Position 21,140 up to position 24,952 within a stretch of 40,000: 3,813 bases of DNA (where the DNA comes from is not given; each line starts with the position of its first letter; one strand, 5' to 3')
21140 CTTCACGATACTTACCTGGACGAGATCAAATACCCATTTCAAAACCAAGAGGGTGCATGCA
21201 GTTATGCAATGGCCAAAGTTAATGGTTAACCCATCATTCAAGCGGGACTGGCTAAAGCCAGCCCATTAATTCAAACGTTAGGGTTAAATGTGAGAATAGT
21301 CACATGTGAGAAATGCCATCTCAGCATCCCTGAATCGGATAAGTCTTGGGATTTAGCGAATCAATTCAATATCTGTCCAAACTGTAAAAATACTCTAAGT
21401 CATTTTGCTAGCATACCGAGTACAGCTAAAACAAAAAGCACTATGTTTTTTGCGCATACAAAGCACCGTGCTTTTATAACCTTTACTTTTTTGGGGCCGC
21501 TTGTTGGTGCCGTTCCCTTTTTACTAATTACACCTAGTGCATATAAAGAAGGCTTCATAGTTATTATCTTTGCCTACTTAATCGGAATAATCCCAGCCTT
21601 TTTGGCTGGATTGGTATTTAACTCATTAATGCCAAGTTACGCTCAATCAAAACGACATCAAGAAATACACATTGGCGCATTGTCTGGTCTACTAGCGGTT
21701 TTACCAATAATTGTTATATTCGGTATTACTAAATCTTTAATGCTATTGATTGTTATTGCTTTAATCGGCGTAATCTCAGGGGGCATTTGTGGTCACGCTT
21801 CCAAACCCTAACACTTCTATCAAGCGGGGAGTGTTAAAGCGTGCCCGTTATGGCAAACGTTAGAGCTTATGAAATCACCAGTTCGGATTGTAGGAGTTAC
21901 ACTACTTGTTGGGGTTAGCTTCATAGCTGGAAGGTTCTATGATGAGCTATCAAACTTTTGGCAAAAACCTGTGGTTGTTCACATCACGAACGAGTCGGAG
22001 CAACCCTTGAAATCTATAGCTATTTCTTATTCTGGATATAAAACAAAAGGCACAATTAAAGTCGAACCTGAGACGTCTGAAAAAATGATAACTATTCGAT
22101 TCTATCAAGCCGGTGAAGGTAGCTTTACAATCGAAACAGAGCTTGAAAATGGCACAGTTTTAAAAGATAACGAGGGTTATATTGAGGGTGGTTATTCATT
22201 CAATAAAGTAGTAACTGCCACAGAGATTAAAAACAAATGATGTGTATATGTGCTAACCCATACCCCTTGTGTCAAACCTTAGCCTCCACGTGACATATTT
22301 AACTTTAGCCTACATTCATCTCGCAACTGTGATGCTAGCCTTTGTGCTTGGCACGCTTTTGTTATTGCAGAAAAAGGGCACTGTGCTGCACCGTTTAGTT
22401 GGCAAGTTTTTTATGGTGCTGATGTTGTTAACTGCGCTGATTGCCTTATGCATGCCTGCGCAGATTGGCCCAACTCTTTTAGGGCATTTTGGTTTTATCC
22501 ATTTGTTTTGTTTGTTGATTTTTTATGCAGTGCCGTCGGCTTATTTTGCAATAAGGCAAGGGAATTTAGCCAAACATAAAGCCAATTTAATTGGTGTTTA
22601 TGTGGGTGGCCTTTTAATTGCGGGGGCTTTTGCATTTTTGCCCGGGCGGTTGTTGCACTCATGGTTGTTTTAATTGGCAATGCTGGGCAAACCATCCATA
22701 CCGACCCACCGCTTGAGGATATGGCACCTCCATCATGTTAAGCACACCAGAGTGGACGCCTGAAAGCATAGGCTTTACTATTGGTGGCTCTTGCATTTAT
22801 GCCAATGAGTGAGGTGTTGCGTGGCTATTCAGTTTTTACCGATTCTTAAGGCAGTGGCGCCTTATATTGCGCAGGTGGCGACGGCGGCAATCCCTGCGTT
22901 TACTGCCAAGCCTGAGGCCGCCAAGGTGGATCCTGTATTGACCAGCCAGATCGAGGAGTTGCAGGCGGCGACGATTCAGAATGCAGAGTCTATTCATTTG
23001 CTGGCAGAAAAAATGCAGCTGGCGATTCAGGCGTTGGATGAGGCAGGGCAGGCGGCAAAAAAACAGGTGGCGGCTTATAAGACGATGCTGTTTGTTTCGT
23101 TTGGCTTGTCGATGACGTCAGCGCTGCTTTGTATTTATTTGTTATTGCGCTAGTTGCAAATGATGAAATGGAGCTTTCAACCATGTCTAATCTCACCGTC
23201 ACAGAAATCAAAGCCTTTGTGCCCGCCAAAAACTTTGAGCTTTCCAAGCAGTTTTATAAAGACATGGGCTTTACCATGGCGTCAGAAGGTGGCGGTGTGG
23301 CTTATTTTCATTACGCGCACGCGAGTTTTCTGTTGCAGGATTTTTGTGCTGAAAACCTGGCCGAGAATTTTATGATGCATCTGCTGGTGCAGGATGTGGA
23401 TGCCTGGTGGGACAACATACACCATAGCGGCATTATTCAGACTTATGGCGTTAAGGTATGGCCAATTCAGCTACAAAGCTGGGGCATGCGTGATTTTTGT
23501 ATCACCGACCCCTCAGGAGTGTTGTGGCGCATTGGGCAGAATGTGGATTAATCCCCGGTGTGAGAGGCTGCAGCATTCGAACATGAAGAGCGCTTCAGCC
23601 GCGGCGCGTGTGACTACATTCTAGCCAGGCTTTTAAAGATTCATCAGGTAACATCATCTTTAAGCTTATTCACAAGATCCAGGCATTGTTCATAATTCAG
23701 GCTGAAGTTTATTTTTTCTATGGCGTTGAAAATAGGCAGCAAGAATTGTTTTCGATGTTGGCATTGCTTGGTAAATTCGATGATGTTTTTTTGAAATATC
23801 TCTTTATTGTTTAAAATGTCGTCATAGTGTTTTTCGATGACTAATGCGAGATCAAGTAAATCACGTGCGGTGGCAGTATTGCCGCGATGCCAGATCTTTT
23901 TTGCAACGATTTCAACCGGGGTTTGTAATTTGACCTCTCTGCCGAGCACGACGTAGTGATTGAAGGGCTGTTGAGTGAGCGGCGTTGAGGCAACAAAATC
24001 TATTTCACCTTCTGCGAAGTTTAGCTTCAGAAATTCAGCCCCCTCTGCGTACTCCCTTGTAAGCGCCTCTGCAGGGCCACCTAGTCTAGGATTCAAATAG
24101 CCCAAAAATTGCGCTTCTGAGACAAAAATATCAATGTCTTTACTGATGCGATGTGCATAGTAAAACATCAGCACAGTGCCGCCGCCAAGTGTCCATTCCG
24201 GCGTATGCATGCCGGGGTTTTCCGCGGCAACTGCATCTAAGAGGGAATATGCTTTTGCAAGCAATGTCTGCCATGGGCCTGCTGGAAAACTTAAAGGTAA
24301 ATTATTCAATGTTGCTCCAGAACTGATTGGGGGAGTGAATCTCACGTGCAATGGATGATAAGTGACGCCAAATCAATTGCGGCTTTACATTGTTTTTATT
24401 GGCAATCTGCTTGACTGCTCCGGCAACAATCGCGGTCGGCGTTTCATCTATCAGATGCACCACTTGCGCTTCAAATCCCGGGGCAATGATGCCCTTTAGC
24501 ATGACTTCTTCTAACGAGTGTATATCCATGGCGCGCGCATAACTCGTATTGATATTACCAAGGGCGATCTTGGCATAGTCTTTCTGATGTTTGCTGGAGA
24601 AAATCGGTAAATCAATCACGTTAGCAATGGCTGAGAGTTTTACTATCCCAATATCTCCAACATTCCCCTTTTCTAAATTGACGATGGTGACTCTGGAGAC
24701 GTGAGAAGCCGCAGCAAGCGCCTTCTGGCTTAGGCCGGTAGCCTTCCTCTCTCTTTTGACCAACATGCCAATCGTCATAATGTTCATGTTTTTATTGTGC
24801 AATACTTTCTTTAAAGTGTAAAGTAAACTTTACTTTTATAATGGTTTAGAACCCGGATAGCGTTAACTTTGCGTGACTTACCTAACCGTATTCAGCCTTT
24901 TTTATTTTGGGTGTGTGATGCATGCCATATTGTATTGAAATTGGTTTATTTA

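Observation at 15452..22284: Complete chromosomal integron with eleven cassettes of almost entirely unknown function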

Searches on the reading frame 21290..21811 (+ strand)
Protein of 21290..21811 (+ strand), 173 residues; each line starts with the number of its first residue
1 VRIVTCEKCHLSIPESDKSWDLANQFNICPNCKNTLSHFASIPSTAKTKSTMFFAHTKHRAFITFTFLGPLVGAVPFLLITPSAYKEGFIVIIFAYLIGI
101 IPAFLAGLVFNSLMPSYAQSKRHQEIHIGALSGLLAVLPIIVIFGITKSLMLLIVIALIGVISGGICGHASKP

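Call 6: search_protein_families(library=ncbifam, proteins=[window:21290-21811:+], max_evalue=0.01)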
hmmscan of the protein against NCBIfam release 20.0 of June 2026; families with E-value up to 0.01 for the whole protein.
window:21290-21811:+ (173 aa): 0 families

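Call 7: search_protein_families(library=pfam, proteins=[window:21290-21811:+], max_evalue=0.01)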
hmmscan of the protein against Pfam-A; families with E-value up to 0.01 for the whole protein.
window:21290-21811:+ (173 aa): 1 family
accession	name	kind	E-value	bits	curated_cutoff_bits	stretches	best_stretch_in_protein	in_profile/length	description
PF20617.3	DUF6803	-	0.0089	16.6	27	0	90-148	91-149/162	Family of unknown function (DUF6803)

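Call 26: search_protein_families(library=padloc, proteins=[window:21290-21811:+], max_evalue=0.1)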
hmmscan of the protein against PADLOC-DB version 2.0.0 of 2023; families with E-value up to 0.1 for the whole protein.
window:21290-21811:+ (173 aa): 0 families

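Call 27: search_protein_families(library=pfam, proteins=[window:21290-21811:+], max_evalue=10)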
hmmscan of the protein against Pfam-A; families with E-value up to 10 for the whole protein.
window:21290-21811:+ (173 aa): 8 families
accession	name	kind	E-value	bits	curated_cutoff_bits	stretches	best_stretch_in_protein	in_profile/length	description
PF20617.3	DUF6803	-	0.0089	16.6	27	1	90-148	91-149/162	Family of unknown function (DUF6803)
PF18439.7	zf_UBZ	-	0.011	15.9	25.6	1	4-18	3-17/32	Ubiquitin-Binding Zinc Finger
PF22910.1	EDR4-like_1st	-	0.047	13.8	27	0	1-15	2-16/34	Enhanced disease resistance 4-like, N-terminal domain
PF22113.1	Mtrc-MtrF_II-IV_dom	-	0.076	13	30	1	5-60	8-61/176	Outer membrane cytochrome MtrC/MtrF-like, domains II/IV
PF17848.7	Zn_ribbon_ACC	-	0.08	13.6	24.5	1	21-32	15-26/26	Acetyl-CoA carboxylase zinc finger domain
PF07664.17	FeoB_C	-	0.26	11.5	26.6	1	93-115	2-26/54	Ferrous iron transport protein B C terminus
PF12730.13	ABC2_membrane_4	-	1.5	9.2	27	1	89-164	103-179/179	ABC-2 family transporter protein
PF17647.6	DUF5518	-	6.4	7.4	27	0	88-161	7-83/116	Family of unknown function (DUF5518)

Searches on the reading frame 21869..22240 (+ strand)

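Call 6: search_protein_families(library=ncbifam, proteins=[window:21869-22240:+], max_evalue=0.01)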
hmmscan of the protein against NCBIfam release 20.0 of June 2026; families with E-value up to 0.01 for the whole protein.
window:21869-22240:+ (123 aa): 0 families

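Call 7: search_protein_families(library=pfam, proteins=[window:21869-22240:+], max_evalue=0.01)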
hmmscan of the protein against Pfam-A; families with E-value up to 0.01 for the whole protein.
window:21869-22240:+ (123 aa): 0 families

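Call 26: search_protein_families(library=padloc, proteins=[window:21869-22240:+], max_evalue=0.1)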
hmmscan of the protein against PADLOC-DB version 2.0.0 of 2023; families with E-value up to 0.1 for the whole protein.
window:21869-22240:+ (123 aa): 0 families

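Call 27: search_protein_families(library=pfam, proteins=[window:21869-22240:+], max_evalue=10)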
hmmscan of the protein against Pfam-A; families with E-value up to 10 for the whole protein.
window:21869-22240:+ (123 aa): 2 families
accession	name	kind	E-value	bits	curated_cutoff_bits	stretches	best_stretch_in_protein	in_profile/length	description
PF19453.4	DUF5991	-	0.047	14.4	24.3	1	51-98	39-86/122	Family of unknown function (DUF5991)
PF00927.28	Transglut_C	-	0.11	13.1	26.6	1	35-89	19-87/106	Transglutaminase family, C-terminal ig like domain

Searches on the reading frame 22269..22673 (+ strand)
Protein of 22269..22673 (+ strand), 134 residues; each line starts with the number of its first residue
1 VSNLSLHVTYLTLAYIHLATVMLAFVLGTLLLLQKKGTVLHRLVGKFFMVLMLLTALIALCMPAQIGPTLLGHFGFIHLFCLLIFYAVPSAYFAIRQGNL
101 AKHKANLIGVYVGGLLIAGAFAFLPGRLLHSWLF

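Call 9: search_protein_families(library=pfam, proteins=[window:22269-22673:+], max_evalue=0.05)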
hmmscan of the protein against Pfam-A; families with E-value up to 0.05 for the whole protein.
window:22269-22673:+ (134 aa): 2 families
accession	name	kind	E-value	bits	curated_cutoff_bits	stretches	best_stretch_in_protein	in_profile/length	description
PF10067.14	DUF2306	-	1.1e-13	52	31.6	1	15-113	2-102/147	Predicted membrane protein (DUF2306)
PF04238.17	DUF420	-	0.046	14.4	30.5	0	9-59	71-123/130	Protein of unknown function (DUF420)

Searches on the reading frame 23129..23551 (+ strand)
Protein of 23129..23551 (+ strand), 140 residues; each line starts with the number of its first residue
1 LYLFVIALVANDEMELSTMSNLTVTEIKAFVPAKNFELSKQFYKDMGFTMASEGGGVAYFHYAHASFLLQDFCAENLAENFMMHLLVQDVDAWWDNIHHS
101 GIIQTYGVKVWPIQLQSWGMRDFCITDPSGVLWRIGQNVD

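Call 9: search_protein_families(library=pfam, proteins=[window:23129-23551:+], max_evalue=0.05)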
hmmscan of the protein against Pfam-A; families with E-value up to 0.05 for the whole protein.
window:23129-23551:+ (140 aa): 3 families
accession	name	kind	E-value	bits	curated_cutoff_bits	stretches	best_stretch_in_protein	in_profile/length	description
PF00903.31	Glyoxalase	-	3.4e-06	27.9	20.6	1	31-135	7-121/121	Glyoxalase/Bleomycin resistance protein/Dioxygenase superfamily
PF12681.13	Glyoxalase_2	-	0.00034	21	30.1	1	32-137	7-115/118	Glyoxalase-like domain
PF22677.2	Ble-like_N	-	0.012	15.7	24.5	1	38-56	14-34/41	Bleomycin resistance protein-like N-terminal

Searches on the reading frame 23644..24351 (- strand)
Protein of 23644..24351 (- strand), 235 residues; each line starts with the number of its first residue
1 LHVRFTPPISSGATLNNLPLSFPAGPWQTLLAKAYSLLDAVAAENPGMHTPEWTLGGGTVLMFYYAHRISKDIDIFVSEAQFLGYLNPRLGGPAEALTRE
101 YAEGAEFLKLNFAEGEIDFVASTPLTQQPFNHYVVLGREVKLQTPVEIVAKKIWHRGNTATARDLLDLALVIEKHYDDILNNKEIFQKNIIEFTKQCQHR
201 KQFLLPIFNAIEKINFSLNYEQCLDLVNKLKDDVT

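Call 9: search_protein_families(library=pfam, proteins=[window:23644-24351:-], max_evalue=0.05)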
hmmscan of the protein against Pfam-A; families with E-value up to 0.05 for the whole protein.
window:23644-24351:- (235 aa): 1 family
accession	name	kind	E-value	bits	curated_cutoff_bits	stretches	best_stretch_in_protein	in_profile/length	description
PF08843.17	AbiEii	-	3.9e-15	56.9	22.5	1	50-195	12-187/238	Nucleotidyl transferase AbiEii toxin, Type IV TA system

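Call 26: search_protein_families(library=padloc, proteins=[window:23644-24351:-], max_evalue=0.1)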
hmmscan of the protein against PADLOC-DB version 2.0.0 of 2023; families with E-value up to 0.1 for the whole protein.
window:23644-24351:- (235 aa): 6 families
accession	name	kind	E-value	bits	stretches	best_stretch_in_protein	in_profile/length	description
PDLC02305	AbiEii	-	0.0011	16.3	1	135-215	150-225/306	AbiEii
PDLC02307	AbiEii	-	0.0014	16.4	0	53-75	23-46/219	AbiEii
PDLC02328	AbiEii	-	0.0015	16.4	1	139-186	109-155/203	AbiEii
PDLC02294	AbiEii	-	0.0076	14.1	0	147-224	161-237/260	AbiEii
PDLC02291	AbiEii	-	0.015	12.7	0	51-79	55-81/310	AbiEii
PDLC02298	AbiEii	-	0.028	11.8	0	52-81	27-57/220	AbiEii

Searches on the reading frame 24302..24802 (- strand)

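Call 9: search_protein_families(library=pfam, proteins=[window:24302-24802:-], max_evalue=0.05)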
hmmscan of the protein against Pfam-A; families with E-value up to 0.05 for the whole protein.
window:24302-24802:- (166 aa): 9 families
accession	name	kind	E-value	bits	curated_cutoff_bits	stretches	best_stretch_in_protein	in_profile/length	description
PF01381.28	HTH_3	-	1.8e-09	37.9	23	1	15-67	1-52/55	Helix-turn-helix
PF13560.12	HTH_31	-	6e-06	26.9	27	1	12-49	3-40/64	Helix-turn-helix domain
PF13744.12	HTH_37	-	0.00028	21.1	27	1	14-64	22-72/80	Helix-turn-helix domain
PF12844.13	HTH_19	-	0.0033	17.7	30.2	1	15-61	4-49/64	Helix-turn-helix domain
PF01418.23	HTH_6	-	0.0055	17.1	28.3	0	14-43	25-54/77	Helix-turn-helix domain, rpiR family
PF13413.12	HTH_25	-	0.0087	16.3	24.6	0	16-49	3-36/62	Helix-turn-helix domain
PF14493.12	HTH_40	-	0.029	15.1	27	0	130-155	15-40/89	Helix-turn-helix domain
PF08279.18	HTH_11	-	0.044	14.1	25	0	20-42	13-34/55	HTH domain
PF13443.12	HTH_26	-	0.047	14.4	22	0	20-65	7-52/63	Cro/C1-type HTH DNA-binding domain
